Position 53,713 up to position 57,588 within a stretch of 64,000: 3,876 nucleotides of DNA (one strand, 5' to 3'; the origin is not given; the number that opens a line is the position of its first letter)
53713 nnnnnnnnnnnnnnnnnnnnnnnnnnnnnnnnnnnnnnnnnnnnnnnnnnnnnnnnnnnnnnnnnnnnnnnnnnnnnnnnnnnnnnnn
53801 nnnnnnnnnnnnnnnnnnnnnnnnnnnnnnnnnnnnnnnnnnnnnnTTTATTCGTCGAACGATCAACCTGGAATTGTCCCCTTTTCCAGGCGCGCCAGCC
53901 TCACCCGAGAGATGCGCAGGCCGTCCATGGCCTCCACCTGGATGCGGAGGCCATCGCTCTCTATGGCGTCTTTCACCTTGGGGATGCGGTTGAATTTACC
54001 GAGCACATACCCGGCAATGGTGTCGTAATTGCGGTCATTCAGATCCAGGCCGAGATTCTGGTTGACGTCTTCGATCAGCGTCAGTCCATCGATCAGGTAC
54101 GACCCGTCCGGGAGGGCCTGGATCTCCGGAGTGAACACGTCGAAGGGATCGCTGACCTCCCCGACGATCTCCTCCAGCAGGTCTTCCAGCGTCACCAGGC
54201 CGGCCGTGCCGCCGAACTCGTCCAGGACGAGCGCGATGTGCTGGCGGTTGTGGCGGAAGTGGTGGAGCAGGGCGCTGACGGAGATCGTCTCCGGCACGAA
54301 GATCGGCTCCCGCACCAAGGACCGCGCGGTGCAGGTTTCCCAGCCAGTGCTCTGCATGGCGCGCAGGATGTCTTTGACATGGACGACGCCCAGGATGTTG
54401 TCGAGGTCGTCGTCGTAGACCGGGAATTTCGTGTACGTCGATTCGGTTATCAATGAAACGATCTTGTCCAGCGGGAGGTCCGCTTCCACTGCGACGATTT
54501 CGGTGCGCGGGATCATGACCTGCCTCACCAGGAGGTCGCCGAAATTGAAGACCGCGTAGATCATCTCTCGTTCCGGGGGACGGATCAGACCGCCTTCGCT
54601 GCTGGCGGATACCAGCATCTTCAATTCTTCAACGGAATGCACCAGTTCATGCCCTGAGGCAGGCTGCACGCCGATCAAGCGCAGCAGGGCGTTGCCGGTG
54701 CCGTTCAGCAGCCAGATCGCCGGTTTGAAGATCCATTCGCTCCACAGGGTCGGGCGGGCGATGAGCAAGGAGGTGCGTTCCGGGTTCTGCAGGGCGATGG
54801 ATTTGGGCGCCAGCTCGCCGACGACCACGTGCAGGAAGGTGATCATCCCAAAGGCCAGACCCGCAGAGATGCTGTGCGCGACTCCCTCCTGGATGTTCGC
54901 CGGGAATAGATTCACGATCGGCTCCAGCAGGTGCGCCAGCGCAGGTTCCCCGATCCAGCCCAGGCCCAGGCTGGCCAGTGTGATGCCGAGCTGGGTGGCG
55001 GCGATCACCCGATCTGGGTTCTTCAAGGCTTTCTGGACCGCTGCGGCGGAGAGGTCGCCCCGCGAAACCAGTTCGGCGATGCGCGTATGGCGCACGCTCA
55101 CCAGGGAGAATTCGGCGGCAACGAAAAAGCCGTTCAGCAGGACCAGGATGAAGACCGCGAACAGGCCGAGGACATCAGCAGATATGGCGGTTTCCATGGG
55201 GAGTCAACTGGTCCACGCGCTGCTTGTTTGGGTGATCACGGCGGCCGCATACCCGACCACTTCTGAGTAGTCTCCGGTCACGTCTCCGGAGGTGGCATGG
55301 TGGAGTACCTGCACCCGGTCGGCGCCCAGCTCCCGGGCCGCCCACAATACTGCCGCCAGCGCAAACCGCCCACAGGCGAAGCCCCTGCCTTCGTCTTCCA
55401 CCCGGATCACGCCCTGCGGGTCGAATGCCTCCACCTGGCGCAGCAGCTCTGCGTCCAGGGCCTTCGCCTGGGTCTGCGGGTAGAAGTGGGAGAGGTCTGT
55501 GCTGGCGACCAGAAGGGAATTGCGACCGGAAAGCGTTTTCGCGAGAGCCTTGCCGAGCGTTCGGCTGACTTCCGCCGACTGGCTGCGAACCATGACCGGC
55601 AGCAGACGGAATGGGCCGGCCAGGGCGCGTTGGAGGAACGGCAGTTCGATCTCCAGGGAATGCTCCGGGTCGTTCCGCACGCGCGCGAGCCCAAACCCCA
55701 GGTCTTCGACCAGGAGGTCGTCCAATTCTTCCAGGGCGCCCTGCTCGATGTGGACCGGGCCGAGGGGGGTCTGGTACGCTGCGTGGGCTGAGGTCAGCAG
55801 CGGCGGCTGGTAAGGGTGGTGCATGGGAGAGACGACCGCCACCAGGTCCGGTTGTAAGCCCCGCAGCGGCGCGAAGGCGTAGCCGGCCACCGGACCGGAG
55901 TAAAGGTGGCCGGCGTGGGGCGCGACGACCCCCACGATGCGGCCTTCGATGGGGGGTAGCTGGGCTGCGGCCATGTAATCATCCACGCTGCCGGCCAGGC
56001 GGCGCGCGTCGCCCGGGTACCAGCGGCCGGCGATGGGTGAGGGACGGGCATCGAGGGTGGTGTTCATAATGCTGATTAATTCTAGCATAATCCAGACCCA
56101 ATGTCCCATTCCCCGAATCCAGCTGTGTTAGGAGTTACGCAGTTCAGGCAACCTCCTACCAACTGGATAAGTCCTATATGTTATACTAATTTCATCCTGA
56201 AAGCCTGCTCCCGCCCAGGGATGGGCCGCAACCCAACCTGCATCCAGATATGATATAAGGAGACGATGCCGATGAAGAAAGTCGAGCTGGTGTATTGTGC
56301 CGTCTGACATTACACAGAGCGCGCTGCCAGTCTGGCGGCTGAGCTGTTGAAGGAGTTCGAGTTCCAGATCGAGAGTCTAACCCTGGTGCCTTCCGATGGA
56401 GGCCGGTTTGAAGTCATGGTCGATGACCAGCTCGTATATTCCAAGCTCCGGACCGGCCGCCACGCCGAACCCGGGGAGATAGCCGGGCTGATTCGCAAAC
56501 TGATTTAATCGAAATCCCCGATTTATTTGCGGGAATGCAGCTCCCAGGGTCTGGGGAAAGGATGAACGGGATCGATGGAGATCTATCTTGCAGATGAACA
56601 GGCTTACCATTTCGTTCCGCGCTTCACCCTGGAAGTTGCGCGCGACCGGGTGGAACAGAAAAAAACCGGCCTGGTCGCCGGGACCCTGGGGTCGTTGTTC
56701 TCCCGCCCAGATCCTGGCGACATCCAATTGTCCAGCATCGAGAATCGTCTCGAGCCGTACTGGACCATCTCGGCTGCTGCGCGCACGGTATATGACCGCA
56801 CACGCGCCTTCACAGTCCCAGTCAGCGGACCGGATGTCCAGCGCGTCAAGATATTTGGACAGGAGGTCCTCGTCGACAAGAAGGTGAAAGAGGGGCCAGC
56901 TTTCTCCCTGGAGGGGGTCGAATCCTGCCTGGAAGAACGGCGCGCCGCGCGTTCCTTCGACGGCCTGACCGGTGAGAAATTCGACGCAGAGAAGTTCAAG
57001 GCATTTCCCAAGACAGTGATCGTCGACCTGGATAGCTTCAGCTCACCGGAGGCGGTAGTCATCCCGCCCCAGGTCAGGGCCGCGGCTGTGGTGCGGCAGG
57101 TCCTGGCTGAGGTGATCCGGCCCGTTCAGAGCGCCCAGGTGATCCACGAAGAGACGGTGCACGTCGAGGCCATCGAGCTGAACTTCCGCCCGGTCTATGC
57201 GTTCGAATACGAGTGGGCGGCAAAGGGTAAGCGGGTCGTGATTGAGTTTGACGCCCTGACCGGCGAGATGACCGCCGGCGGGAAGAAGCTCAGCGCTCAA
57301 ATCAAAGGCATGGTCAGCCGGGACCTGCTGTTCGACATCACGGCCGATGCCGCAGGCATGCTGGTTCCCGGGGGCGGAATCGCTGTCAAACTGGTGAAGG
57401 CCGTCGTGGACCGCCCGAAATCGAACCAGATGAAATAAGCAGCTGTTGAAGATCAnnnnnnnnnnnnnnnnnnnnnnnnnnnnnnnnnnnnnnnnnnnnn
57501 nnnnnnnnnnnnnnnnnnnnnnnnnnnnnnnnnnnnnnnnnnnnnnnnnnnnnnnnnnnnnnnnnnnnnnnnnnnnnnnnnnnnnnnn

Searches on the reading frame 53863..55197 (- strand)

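Call 11: search_protein_families(library=pfam, proteins=[window:53863-55197:-])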
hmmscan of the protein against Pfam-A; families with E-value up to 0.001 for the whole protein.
window:53863-55197:- (444 aa): 3 families
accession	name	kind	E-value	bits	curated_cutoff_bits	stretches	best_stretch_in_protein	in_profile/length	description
PF01595.25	CNNM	-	6.4e-54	182.8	28.4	1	14-207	2-179/181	Cyclin M transmembrane N-terminal domain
PF03471.22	CorC_HlyC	-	5.8e-23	81.1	27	1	362-437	3-80/81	Transporter associated domain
PF00571.33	CBS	-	2.2e-18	66.8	24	2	225-282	2-56/57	CBS domain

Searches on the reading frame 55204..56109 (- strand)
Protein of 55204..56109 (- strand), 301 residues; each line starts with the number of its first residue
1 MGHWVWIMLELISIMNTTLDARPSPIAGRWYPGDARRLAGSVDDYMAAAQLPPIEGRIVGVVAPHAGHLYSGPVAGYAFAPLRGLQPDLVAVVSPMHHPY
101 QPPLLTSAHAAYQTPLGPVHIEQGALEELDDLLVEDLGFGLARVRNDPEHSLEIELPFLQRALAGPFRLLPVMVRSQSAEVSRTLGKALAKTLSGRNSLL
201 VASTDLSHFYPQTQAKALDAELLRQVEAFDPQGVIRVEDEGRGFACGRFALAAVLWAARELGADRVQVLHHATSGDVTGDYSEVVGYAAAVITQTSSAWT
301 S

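Call 11: search_protein_families(library=pfam, proteins=[window:55204-56109:-])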
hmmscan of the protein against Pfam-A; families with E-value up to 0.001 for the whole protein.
window:55204-56109:- (301 aa): 1 family
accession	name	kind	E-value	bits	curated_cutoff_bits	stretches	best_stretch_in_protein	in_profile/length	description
PF01875.22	Memo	-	2.3e-54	184.8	27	1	26-291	4-269/269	Memo-like protein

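Call 31: find_homologous_proteins(query=window:55204-56067:-, max_evalue=1e-60)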
Query window:55204-56067:- (287 aa): 7376 proteins with E <= 1e-60 among 8000 candidates; the best 120 are listed.
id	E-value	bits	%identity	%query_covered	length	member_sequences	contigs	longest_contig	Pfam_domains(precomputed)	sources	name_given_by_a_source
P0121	1.2e-169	581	93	98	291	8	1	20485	PF01875.23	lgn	-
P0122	1.2e-149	515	81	99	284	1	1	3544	PF01875.23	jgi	jgi:MEMO1 family protein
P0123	3.9e-144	497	78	98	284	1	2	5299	PF01875.23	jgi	jgi:AmmeMemoRadiSam system protein B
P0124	3.7e-140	484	77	97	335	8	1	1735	PF01875.23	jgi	jgi:hypothetical protein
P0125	1.1e-134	466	74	98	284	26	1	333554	PF01875.23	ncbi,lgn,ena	-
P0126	1.8e-134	466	75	98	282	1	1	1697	PF01875.23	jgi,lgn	jgi:AmmeMemoRadiSam system protein B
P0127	2.3e-134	465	74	98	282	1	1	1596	PF01875.23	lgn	-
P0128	3.3e-134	465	75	99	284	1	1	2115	PF01875.23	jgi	jgi:AmmeMemoRadiSam system protein B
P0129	1.1e-133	463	74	98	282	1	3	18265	PF01875.23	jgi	jgi:MEMO1 family protein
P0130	1.2e-133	463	74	98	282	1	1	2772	PF01875.23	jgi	jgi:AmmeMemoRadiSam system protein B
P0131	3.7e-133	461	73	98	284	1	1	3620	PF01875.23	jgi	jgi:hypothetical protein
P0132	5.5e-133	461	74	98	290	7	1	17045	PF01875.23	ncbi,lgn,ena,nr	ncbi:MAG TPA: AmmeMemoRadiSam system protein B [Anaerolineales bacterium]|nr:AmmeMemoRadiSam system 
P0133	6.0e-133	461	73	98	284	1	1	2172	PF01875.23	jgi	-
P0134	1.1e-131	457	72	98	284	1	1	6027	PF01875.23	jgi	jgi:hypothetical protein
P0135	6.1e-131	454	72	99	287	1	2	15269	PF01875.23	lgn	-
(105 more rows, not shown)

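Call 32: find_encoding_contigs(protein=P0121, flank=3000, max_places=3)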
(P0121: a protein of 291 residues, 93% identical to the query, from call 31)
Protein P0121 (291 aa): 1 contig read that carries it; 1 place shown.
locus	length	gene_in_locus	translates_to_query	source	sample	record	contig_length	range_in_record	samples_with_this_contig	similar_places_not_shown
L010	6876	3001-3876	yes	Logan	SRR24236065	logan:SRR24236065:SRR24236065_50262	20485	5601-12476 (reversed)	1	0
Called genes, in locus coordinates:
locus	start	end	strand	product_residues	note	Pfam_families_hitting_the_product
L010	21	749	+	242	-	PF10418:DHODB_Fe-S_bind (weak)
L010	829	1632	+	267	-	PF01180:DHO_dh (faint)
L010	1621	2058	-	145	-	PF02580:Tyr_Deacylase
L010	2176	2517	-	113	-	-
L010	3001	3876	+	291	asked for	PF01875:Memo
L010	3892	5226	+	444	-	PF01595:CNNM, PF00571:CBS, PF03471:CorC_HlyC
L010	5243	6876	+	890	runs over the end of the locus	PF00271:Helicase_C (faint), PF17764:PriA_3primeBD, PF04851:ResIII, PF00270:DEAD, PF18074:PriA_C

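Call 33: find_encoding_contigs(protein=P0122, flank=3000, max_places=3)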
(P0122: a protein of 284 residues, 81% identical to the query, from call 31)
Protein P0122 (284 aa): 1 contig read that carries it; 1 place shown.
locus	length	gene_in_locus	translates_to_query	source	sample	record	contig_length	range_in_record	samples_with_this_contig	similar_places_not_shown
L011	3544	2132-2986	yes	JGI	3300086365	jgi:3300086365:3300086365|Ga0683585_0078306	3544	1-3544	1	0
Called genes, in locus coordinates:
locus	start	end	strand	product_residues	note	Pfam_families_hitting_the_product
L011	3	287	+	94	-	?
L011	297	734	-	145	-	PF02580:Tyr_Deacylase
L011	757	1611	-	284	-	-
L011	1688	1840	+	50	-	-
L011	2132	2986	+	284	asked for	PF01875:Memo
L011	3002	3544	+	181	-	?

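Call 34: find_encoding_contigs(protein=P0123, flank=3000, max_places=3)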
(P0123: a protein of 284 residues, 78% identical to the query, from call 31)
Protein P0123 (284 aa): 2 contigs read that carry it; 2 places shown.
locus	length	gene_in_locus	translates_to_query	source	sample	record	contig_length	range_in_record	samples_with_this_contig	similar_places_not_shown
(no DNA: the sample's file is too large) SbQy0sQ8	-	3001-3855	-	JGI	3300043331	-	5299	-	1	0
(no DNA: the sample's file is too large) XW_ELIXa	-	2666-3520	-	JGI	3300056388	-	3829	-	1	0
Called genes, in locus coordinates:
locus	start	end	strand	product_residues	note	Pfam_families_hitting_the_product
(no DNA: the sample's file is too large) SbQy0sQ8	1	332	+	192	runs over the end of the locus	PF10418:DHODB_Fe-S_bind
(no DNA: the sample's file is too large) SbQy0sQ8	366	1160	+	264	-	PF01180:DHO_dh (weak)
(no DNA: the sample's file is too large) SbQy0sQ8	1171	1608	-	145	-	PF02580:Tyr_Deacylase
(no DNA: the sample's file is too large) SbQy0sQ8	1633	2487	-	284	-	-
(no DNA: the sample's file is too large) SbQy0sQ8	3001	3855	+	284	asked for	PF01875:Memo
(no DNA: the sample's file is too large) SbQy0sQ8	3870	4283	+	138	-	?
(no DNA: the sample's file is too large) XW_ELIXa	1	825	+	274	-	?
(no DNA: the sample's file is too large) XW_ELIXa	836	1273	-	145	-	PF02580:Tyr_Deacylase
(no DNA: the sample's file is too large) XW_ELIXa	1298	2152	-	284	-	-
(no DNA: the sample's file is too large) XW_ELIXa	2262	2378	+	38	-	-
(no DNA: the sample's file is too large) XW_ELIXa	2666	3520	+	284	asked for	PF01875:Memo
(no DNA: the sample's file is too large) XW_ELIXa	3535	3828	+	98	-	?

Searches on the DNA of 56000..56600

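Call 23: search_rna_families(source=window, start=56000, end=56600, threshold=evalue, max_evalue=10)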
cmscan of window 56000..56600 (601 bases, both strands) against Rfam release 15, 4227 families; matches with E-value up to 10: 6.
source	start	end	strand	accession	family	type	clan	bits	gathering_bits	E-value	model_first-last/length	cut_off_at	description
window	56362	56463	+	RF02500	Atu_C6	Gene; sRNA;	-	17.9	60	4.2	1-113/113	no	EcpR1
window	56193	56268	+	RF03111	Zeta-pan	Gene; sRNA;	-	15.4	56.7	4.7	1-50/50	no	Zeta-pan RNA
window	56146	56206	-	RF01422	snoR116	Gene; snRNA; snoRNA; CD-box;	-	15.4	47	5.7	1-86/86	no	small nucleolar RNA snoR116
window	56242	56320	+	RF02479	GlsR13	Gene; snRNA; snoRNA; CD-box;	-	14.3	100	1.9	1-100/100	no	Small nucleolar RNA GlsR13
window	56264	56305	+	RF01526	ceN106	Gene; snRNA; snoRNA; CD-box;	-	13.8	60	8.4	1-77/77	no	C. elegans snoRNA ceN106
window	56443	56492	+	RF01973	H19_2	Gene; lncRNA;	-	10.2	50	7.1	1-69/69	no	H19 conserved region 2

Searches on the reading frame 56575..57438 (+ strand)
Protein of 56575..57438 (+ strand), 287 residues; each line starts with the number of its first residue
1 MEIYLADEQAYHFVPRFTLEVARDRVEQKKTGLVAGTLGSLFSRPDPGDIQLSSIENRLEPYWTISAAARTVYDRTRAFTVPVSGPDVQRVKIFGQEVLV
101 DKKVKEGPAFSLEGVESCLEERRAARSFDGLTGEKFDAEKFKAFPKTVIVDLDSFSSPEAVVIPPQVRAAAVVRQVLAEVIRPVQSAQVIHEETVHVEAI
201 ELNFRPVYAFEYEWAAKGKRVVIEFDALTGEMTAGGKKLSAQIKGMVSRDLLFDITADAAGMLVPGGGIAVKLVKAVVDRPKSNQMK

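Call 11: search_protein_families(library=pfam, proteins=[window:56575-57438:+])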
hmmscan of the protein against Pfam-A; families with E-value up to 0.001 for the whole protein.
window:56575-57438:+ (287 aa): 0 families

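Call 51: find_encoding_contigs(protein=window:56575-57438:+, flank=2500, max_places=6)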
Protein window:56575-57438:+ (287 aa): 4 contigs read that carry it; 4 places shown.
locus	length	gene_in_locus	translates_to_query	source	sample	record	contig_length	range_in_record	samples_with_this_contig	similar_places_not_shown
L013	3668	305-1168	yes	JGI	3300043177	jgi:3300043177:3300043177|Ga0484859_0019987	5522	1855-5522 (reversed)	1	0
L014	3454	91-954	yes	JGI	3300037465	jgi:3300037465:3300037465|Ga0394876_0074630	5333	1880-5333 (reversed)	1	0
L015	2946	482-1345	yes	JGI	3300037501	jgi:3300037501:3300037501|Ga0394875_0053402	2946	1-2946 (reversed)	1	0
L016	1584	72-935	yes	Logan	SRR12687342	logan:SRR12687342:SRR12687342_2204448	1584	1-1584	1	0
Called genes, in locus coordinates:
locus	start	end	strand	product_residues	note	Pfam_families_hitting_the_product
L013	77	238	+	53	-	PF10262:Rdx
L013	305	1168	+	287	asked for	-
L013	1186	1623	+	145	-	PF02580:Tyr_Deacylase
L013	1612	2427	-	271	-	PF01180:DHO_dh (faint)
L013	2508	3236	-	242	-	PF10418:DHODB_Fe-S_bind (weak)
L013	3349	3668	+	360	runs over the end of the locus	PF01145:Band_7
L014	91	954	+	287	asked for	-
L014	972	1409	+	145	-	PF02580:Tyr_Deacylase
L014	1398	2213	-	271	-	PF01180:DHO_dh (faint)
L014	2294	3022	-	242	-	PF10418:DHODB_Fe-S_bind (faint)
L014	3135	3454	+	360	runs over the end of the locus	PF01145:Band_7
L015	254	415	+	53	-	PF10262:Rdx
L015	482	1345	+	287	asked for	-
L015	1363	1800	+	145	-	PF02580:Tyr_Deacylase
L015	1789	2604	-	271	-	PF01180:DHO_dh (faint)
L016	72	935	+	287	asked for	-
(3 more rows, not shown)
